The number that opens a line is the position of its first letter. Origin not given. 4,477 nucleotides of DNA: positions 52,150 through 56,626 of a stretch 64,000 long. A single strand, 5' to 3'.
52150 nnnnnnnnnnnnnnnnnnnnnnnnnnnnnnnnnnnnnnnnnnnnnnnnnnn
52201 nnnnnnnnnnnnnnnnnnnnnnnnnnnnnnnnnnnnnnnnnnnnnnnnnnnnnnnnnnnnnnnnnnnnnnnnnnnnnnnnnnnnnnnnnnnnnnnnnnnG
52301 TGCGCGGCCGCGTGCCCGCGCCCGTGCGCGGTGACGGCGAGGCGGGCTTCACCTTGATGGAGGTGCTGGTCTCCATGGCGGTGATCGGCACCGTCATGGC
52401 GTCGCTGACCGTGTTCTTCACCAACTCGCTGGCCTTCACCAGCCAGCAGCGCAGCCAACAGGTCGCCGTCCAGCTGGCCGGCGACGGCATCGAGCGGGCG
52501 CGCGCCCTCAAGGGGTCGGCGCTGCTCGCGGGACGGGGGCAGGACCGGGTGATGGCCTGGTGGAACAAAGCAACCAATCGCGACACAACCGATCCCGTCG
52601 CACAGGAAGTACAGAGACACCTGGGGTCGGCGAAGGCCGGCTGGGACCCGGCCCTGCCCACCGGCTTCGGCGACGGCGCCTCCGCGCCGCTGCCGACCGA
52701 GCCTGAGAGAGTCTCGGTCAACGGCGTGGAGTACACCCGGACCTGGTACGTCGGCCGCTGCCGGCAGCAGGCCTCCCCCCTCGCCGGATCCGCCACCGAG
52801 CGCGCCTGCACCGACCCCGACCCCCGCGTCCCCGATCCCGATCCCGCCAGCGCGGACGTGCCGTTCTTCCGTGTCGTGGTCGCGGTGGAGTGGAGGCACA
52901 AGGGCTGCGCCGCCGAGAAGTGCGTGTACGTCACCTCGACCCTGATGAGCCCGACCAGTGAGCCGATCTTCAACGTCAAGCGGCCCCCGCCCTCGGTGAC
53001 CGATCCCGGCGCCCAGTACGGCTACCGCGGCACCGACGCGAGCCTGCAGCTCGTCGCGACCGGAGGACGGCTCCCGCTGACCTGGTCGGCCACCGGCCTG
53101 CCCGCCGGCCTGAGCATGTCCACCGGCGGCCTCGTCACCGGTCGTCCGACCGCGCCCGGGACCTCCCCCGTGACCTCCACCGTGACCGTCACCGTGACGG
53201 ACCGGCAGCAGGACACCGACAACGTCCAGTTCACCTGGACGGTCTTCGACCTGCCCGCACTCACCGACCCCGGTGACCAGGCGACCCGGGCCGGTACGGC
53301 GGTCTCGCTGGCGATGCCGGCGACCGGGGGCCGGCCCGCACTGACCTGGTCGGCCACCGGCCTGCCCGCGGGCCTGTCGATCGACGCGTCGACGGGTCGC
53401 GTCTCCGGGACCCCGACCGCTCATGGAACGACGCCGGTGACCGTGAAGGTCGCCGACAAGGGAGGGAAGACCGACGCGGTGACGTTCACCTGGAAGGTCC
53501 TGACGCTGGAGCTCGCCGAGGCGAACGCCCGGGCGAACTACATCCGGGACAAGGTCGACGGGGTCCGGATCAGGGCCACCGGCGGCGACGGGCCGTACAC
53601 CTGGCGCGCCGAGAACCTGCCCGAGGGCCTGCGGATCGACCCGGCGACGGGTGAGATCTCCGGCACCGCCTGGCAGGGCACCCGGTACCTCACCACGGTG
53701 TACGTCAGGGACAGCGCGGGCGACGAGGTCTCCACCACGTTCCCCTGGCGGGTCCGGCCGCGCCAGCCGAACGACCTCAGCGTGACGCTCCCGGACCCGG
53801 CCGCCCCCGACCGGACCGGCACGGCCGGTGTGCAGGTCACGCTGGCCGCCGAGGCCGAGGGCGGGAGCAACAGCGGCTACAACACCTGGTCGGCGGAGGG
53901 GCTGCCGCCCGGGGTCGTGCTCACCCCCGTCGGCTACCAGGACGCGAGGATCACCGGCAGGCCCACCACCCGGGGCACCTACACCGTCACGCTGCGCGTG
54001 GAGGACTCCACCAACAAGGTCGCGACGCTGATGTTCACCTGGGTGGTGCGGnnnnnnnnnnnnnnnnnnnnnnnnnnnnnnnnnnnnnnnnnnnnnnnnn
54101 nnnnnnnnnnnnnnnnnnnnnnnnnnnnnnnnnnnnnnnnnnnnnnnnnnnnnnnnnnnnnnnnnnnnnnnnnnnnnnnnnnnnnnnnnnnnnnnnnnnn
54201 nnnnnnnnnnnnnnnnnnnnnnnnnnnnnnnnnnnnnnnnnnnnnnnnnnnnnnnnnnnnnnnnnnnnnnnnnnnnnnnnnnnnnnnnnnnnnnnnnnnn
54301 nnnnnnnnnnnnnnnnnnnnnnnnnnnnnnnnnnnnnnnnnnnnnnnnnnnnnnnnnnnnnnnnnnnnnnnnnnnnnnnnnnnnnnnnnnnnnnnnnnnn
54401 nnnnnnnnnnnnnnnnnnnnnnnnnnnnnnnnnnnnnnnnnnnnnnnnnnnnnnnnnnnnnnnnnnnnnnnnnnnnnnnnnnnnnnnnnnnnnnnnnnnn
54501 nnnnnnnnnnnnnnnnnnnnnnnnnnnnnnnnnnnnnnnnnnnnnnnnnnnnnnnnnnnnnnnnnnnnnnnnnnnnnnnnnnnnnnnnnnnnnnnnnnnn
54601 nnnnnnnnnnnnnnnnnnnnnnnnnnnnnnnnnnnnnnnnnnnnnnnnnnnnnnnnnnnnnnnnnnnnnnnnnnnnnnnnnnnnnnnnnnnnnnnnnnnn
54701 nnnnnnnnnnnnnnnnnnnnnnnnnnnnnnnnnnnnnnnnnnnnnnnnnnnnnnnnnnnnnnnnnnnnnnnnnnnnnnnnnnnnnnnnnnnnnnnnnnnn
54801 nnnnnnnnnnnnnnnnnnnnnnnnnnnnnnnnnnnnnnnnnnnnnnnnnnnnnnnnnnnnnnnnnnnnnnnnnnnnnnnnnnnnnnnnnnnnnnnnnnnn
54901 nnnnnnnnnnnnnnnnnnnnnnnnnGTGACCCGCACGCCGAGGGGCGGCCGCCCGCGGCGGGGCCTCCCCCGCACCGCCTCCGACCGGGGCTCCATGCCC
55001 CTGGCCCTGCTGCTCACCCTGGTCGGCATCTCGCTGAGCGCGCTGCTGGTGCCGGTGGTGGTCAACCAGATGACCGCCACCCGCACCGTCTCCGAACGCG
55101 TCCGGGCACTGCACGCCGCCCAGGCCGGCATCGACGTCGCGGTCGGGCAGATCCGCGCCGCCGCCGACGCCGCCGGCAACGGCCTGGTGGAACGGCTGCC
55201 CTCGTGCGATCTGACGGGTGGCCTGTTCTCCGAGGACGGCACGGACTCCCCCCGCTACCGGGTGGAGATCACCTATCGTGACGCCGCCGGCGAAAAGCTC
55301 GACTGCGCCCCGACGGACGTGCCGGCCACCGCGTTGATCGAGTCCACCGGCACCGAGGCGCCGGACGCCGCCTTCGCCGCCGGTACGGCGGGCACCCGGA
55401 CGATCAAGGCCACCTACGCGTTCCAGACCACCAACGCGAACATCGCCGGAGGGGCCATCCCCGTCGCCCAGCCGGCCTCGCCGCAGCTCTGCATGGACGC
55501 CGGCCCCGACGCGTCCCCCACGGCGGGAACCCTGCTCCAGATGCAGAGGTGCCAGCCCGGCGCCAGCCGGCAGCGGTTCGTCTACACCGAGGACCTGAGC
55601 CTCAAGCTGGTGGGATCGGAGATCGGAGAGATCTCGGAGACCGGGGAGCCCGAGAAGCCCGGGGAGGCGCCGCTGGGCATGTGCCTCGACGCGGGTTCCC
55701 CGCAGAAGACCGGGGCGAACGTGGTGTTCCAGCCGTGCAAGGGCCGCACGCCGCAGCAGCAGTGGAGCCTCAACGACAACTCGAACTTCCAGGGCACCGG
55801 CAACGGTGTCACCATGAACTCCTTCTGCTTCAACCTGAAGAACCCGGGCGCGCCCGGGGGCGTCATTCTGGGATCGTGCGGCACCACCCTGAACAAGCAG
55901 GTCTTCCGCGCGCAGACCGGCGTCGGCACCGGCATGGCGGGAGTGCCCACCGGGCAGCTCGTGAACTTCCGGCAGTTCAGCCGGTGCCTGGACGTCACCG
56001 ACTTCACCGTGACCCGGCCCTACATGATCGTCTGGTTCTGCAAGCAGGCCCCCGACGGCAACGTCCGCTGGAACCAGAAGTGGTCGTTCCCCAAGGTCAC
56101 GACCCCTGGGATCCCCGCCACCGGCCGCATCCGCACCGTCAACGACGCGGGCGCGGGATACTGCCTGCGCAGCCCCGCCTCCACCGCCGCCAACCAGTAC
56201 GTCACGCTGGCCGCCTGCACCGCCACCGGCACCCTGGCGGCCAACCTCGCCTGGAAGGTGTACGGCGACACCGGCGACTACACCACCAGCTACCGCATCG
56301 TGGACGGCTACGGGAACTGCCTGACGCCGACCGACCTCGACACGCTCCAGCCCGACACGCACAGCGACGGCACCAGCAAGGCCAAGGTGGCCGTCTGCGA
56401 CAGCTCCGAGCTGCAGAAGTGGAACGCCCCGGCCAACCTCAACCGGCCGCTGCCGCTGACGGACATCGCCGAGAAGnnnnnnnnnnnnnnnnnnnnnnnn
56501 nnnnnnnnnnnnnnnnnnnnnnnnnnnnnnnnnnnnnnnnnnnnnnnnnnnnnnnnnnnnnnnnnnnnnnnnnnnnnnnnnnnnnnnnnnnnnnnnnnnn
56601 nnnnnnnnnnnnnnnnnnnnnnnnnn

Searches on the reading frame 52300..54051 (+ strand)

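Call 9: search_protein_families(library=pfam, proteins=[window:52300-54051:+], max_evalue=0.01)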
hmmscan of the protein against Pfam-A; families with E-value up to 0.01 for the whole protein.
window:52300-54051:+ (584 aa): 5 families
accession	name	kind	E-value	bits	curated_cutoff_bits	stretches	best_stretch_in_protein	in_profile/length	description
PF05345.18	He_PIG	-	7.1e-45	151.8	24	4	319-400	2-95/96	Putative Ig domain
PF24908.1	Ig_SIBA-E_2nd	-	5.7e-06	26.9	27.8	0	349-391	38-79/117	Integrin beta-like protein A-E, second Ig-like domain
PF07963.17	N_methyl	-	6e-06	26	21.2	1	14-36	4-26/27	Prokaryotic N-terminal methylation motif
PF17963.7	Big_9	-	0.0054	18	23.6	0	326-397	10-87/89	Bacterial Ig domain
PF22352.2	K319L-like_PKD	-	0.0071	16.8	27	0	512-576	13-77/84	K319L-like, PKD domain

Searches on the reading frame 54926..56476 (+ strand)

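Call 10: search_protein_families(library=pfam, proteins=[window:54926-56476:+], max_evalue=0.01)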
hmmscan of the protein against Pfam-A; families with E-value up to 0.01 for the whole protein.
window:54926-56476:+ (517 aa): 2 families
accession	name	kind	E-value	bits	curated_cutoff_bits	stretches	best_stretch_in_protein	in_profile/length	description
PF00652.28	Ricin_B_lectin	-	3.4e-18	66.5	29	2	251-331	11-86/126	Ricin-type beta-trefoil lectin domain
PF14200.12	RicinB_lectin_2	-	7.7e-07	30.2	25.6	0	251-286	23-58/89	Ricin-type beta-trefoil lectin domain-like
